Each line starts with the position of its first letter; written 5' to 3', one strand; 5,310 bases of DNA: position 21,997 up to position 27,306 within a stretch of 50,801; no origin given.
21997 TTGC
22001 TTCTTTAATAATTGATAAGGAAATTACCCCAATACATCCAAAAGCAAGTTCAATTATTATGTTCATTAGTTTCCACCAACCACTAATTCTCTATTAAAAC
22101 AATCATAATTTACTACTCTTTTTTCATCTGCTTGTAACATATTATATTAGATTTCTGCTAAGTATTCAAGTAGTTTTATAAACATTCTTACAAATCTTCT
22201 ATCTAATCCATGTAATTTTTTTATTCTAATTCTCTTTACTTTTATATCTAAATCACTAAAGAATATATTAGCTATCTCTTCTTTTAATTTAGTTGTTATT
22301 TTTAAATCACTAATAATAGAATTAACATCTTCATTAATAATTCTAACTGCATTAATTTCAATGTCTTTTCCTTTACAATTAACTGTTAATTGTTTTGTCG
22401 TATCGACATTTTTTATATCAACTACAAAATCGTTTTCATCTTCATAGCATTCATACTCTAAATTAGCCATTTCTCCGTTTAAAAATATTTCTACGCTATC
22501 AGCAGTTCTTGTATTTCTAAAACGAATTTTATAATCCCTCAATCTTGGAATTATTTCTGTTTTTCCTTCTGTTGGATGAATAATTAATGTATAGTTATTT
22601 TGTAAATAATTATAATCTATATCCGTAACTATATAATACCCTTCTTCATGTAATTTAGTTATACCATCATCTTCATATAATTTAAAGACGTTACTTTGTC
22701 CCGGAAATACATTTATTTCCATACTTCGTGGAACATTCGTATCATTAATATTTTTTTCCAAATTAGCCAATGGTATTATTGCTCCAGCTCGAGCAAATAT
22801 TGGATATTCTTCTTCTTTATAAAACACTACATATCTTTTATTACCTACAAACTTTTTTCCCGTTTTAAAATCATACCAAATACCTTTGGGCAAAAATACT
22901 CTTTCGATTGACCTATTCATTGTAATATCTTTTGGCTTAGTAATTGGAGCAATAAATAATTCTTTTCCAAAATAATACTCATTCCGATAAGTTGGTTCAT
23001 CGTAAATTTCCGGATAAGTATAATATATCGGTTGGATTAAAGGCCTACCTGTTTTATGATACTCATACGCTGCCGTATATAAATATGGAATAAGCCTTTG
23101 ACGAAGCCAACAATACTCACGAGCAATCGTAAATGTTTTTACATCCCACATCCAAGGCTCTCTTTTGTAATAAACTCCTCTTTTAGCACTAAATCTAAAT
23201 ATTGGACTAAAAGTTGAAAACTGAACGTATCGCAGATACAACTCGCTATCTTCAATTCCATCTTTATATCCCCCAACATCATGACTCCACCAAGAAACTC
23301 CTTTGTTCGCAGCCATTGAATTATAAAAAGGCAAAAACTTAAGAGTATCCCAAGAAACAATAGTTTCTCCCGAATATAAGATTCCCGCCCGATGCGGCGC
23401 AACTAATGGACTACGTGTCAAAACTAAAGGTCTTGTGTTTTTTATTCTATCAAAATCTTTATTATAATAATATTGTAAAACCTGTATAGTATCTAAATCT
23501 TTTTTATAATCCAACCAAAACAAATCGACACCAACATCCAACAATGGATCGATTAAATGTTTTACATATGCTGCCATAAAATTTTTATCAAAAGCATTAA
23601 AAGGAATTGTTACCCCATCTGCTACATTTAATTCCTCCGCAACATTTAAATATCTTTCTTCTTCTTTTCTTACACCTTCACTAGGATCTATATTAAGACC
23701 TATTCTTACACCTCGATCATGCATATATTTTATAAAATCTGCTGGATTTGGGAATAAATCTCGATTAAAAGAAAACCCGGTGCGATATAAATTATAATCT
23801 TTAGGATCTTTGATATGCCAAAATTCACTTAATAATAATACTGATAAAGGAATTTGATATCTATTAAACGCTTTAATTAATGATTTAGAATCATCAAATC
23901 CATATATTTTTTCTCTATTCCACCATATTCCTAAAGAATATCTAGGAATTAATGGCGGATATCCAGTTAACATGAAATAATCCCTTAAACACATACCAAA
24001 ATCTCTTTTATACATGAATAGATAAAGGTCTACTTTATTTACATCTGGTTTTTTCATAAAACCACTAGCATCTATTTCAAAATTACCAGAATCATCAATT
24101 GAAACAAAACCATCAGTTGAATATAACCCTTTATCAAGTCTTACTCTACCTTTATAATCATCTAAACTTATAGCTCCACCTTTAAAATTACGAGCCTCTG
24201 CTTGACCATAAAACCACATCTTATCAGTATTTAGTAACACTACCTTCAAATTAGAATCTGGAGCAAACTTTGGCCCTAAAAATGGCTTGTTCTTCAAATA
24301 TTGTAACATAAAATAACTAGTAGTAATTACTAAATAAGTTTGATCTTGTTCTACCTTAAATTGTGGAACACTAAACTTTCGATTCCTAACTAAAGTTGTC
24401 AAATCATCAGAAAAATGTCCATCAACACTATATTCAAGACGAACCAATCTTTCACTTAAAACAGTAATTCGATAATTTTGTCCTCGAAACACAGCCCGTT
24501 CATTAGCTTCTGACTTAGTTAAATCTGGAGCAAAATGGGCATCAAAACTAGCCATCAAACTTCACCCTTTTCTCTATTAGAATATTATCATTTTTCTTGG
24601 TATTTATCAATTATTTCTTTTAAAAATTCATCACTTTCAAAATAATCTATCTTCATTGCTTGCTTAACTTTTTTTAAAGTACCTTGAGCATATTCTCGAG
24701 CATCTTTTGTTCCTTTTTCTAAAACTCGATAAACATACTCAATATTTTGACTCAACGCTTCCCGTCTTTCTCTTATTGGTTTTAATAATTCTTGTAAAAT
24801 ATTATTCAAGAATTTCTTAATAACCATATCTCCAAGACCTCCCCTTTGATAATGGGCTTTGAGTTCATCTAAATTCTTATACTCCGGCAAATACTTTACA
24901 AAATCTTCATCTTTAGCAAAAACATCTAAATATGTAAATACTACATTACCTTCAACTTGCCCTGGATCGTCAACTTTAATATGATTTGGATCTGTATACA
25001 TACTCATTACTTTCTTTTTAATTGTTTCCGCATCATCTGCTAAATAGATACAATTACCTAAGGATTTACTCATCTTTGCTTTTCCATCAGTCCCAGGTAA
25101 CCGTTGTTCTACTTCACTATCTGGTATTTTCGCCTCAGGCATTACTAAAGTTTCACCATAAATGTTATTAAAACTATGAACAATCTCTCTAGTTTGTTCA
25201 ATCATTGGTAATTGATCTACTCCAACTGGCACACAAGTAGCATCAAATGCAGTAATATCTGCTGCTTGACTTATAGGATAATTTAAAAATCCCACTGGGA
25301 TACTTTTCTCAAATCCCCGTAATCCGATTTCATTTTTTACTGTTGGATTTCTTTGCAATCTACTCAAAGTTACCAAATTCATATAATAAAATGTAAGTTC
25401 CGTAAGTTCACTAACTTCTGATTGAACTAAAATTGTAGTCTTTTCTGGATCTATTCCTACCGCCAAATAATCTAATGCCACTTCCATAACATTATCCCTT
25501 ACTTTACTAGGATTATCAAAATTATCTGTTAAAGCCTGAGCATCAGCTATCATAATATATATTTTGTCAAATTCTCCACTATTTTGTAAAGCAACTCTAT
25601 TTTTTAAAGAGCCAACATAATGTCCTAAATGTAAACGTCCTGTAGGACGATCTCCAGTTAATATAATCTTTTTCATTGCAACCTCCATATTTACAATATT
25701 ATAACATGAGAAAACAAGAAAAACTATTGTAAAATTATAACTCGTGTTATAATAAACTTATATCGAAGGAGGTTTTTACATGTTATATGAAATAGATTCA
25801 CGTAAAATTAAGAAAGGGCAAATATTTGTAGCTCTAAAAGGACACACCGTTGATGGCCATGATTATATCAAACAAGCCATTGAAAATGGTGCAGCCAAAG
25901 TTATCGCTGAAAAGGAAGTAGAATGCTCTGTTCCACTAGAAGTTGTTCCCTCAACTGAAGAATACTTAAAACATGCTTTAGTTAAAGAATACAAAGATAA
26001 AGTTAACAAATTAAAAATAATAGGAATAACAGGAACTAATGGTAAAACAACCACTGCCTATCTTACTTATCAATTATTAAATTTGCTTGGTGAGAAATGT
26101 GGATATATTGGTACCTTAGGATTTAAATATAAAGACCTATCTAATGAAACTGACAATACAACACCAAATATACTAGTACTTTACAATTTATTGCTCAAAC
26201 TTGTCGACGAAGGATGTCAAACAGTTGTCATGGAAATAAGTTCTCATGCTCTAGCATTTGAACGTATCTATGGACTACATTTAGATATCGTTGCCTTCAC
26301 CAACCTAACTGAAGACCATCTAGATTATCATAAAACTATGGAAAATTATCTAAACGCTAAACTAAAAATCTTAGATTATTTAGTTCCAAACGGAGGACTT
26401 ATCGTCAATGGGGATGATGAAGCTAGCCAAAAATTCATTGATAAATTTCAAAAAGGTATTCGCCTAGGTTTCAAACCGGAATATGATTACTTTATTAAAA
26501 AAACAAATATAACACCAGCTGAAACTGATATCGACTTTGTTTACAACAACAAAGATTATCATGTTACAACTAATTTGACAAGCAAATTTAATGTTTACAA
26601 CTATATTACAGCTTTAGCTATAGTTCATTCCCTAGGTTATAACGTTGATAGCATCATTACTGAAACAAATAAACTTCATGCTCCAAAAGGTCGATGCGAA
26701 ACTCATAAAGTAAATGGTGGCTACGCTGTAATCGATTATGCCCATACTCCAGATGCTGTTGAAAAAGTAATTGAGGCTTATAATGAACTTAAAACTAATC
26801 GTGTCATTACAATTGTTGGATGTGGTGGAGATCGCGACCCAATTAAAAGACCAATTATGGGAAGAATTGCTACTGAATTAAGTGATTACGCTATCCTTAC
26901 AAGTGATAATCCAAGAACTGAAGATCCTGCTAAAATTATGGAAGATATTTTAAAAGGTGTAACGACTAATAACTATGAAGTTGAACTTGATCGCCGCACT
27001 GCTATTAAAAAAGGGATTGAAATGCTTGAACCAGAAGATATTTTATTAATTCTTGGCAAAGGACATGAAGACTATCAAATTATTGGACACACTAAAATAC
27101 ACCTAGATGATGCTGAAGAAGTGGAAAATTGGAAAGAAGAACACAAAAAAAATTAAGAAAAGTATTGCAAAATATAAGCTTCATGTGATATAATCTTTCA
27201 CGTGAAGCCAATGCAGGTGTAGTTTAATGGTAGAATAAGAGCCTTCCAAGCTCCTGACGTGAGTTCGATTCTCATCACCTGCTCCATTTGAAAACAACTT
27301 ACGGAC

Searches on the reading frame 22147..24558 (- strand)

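Call 29: search_protein_families(library=pfam, proteins=[window:22147-24558:-], max_evalue=0.001)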
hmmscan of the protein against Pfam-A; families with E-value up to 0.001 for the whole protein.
window:22147-24558:- (803 aa): 3 families
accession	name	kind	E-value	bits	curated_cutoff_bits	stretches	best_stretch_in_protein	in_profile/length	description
PF01055.32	Glyco_hydro_31_2nd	-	1.3e-45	156.6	23.5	1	201-496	1-328/328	Glycosyl hydrolases family 31 TIM-barrel domain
PF21365.3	Glyco_hydro_31_3rd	-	6e-17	62.3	24.4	1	504-595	1-87/87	Glycosyl hydrolase family 31 C-terminal domain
PF17137.9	DUF5110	-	5.6e-13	49.2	27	1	613-682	2-70/71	Domain of unknown function (DUF5110)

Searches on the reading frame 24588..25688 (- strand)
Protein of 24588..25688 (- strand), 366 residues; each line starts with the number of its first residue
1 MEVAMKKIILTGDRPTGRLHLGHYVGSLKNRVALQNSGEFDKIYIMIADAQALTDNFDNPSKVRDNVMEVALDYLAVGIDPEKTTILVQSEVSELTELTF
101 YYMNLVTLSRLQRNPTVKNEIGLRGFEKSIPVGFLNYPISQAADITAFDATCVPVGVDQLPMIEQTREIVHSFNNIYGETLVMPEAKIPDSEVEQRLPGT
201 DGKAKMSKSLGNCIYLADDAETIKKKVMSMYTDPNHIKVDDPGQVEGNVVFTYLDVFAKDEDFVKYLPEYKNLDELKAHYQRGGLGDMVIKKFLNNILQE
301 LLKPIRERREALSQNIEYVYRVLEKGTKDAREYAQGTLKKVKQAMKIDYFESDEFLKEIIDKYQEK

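Call 29: search_protein_families(library=pfam, proteins=[window:24588-25688:-], max_evalue=0.001)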
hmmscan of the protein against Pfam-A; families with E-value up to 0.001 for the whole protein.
window:24588-25688:- (366 aa): 1 family
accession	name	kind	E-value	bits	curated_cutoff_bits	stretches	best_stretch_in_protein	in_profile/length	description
PF00579.31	tRNA-synt_1b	-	3.6e-54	184.5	21.1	1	8-302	7-291/292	tRNA synthetases class I (W and Y)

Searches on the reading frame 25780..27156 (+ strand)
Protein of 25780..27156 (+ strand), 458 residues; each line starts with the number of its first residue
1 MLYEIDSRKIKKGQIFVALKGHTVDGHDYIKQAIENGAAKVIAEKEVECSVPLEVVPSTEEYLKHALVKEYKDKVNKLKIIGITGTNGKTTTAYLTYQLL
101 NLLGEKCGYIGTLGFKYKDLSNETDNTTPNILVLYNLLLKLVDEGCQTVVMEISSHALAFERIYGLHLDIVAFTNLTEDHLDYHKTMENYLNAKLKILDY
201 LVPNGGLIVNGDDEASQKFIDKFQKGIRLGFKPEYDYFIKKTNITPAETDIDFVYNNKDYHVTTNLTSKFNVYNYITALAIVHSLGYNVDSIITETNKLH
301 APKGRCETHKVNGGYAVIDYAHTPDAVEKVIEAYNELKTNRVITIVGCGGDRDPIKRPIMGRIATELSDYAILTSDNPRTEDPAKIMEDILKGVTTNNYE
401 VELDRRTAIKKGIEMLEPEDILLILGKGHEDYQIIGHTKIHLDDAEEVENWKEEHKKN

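Call 29: search_protein_families(library=pfam, proteins=[window:25780-27156:+], max_evalue=0.001)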
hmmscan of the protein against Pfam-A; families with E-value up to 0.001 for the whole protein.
window:25780-27156:+ (458 aa): 4 families
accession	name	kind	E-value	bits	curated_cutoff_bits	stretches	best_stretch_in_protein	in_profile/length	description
PF08245.18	Mur_ligase_M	-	2.2e-50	171.9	24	1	83-281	1-199/200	Mur ligase middle domain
PF02875.26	Mur_ligase_C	-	4.6e-30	105.5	28.4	1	304-428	1-127/127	Mur ligase, glutamate ligase domain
PF01225.30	Mur_ligase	-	1.7e-12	48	21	1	4-70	6-77/95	Mur ligase family, catalytic domain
PF10453.14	NUFIP1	-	0.00096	19.4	23.3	0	434-458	8-31/53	FMR1-interacting protein 1 (NUFIP1)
